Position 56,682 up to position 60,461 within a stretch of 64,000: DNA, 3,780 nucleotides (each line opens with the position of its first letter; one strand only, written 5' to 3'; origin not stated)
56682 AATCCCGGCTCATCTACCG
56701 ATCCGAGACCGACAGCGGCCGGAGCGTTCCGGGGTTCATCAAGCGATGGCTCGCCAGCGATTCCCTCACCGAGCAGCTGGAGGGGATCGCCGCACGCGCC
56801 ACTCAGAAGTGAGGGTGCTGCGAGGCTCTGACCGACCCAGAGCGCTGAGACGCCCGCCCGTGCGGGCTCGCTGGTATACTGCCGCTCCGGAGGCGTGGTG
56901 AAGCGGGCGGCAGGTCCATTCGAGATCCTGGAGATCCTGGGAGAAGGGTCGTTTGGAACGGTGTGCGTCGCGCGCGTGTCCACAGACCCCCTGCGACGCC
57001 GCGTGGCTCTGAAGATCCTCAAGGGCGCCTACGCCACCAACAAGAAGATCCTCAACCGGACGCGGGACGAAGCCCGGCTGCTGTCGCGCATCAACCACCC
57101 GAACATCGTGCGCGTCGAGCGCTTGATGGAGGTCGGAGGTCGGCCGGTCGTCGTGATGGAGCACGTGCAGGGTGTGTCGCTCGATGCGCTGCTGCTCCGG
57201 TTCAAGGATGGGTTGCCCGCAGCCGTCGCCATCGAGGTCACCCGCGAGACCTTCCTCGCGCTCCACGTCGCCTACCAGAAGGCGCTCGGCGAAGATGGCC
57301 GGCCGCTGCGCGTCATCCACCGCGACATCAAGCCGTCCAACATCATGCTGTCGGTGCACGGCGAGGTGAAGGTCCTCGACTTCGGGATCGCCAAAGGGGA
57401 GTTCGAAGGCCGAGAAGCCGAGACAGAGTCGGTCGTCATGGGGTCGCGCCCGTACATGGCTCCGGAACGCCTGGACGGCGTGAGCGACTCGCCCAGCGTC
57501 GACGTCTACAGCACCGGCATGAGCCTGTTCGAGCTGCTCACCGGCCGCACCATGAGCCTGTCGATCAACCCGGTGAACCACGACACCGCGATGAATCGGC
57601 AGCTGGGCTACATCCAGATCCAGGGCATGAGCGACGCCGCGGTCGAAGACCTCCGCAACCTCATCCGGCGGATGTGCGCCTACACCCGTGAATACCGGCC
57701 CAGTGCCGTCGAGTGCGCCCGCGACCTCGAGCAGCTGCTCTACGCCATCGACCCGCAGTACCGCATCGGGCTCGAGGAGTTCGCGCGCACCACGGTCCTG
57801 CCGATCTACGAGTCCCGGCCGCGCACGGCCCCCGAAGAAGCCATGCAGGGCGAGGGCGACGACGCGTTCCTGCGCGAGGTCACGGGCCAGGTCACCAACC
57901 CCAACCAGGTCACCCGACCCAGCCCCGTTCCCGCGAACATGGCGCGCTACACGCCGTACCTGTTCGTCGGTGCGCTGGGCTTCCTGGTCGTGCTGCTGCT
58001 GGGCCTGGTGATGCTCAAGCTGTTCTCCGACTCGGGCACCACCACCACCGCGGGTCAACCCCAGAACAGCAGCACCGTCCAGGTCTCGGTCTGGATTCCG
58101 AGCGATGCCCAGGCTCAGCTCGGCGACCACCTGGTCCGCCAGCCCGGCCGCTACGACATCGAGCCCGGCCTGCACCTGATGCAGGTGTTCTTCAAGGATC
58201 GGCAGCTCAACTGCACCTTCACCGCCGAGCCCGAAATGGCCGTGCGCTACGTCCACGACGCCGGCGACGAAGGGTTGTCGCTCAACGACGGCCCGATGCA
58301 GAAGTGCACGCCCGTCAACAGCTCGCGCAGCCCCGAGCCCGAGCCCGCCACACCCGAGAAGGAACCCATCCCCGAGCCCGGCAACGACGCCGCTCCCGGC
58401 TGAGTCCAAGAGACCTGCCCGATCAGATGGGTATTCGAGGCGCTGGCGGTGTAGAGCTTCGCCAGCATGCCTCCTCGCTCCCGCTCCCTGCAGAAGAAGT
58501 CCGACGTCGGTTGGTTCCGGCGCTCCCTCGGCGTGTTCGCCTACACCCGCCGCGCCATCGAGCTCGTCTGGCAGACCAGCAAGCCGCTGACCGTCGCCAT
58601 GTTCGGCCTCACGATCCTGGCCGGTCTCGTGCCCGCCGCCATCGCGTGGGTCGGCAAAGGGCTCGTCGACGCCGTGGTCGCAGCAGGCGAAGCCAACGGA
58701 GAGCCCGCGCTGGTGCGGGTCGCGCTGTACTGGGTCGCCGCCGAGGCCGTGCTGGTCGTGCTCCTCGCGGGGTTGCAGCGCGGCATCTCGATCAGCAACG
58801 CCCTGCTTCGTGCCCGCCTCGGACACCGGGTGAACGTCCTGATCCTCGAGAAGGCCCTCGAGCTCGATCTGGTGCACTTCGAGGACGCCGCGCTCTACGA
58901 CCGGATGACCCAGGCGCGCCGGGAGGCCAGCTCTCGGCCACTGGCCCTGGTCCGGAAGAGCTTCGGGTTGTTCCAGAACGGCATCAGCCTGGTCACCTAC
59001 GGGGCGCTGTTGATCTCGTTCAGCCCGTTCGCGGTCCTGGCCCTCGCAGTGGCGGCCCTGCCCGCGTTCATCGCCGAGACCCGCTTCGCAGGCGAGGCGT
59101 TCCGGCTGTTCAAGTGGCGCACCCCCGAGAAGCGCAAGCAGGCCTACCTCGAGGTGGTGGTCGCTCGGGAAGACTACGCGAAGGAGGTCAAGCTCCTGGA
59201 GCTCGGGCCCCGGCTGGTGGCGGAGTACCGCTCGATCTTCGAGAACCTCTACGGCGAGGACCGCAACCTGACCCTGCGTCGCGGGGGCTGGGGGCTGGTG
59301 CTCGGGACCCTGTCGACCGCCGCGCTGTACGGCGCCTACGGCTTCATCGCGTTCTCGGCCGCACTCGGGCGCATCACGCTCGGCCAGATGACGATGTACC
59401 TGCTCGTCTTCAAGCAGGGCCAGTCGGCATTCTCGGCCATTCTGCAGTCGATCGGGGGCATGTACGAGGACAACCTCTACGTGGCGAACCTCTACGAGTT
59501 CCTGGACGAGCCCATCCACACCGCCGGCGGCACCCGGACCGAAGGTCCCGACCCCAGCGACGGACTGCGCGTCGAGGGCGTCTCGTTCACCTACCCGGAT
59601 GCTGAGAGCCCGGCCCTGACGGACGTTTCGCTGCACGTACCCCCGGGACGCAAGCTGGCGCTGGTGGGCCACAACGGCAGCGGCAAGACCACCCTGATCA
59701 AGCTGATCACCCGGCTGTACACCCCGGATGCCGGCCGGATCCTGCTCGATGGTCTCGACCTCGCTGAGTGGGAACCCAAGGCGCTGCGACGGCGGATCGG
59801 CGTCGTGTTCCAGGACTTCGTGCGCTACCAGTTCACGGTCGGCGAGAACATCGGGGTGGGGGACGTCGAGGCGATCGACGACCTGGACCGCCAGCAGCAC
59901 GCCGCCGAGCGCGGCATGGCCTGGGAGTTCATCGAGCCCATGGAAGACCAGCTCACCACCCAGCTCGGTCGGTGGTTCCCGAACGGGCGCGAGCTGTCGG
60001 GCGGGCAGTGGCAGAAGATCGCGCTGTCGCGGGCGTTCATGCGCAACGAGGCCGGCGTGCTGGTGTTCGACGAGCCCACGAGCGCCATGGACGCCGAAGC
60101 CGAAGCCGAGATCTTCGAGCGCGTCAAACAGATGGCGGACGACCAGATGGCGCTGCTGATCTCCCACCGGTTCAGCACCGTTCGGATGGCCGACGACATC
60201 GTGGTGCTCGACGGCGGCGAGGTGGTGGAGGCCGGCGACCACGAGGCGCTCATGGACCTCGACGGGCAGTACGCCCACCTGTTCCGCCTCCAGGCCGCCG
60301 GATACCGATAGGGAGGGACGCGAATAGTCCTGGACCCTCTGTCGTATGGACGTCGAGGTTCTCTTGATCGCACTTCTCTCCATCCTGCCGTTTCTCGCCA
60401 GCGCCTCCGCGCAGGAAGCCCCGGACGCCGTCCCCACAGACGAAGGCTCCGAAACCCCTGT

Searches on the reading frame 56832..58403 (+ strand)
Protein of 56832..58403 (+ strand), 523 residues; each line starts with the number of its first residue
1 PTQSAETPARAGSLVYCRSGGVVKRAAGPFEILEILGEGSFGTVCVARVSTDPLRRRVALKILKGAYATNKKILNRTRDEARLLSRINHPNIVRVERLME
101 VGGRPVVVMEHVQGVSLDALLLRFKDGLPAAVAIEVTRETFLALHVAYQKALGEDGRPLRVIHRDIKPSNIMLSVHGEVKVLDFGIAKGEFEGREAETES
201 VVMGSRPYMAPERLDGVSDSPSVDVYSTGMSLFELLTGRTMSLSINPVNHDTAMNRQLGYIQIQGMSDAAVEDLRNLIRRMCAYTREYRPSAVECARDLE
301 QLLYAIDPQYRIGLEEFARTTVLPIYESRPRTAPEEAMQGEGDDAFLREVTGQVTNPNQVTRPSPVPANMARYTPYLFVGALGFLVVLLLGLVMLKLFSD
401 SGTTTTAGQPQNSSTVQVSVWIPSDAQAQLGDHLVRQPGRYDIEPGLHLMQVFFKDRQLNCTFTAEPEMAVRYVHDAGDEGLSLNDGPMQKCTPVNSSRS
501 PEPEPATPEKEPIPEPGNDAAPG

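Call 27: search_protein_families(library=pfam, proteins=[window:56832-58403:+], max_evalue=0.001)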
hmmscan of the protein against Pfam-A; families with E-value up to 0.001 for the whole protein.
window:56832-58403:+ (523 aa): 3 families
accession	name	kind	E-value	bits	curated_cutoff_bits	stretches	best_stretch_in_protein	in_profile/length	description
PF00069.31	Pkinase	-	1.4e-42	146.3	31.7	1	30-296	1-258/263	Protein kinase domain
PF07714.23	PK_Tyr_Ser-Thr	-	5.5e-28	98.4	23.1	1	31-299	2-258/258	Protein tyrosine and serine/threonine kinase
PF01636.29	APH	-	6.8e-05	23.2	23.2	0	145-187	158-197/239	Phosphotransferase enzyme family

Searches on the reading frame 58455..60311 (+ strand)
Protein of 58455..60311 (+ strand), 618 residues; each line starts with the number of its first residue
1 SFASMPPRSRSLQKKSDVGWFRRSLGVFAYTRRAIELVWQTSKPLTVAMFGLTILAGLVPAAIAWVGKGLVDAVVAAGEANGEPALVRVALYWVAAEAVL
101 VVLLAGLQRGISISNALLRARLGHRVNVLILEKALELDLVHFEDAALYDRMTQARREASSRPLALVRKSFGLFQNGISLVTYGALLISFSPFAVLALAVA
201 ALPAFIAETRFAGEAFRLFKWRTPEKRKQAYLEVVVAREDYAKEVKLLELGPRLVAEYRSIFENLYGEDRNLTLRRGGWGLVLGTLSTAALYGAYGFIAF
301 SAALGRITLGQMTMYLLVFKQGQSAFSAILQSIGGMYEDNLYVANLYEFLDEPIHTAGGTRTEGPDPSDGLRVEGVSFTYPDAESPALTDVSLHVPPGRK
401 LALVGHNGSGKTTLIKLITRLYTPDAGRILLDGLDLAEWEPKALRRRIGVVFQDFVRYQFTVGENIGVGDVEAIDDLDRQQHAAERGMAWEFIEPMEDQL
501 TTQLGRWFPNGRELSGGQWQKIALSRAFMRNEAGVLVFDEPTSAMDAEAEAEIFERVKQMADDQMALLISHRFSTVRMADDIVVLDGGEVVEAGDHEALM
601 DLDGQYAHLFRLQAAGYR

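Call 68: search_protein_families(library=pfam, proteins=[window:58455-60311:+], max_evalue=0.001)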
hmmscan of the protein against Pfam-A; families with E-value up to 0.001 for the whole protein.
window:58455-60311:+ (618 aa): 3 families
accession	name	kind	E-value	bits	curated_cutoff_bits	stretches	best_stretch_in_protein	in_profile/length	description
PF00005.33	ABC_tran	-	6.4e-31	108.2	25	1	388-543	1-137/137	ABC transporter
PF02463.25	SMC_N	-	4.6e-06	26.6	40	0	513-583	136-209/220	RecF/RecN/SMC N terminal domain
PF13304.12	AAA_21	-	6.5e-06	26.9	27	0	402-421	3-22/304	AAA domain, putative AbiEii toxin, Type IV TA system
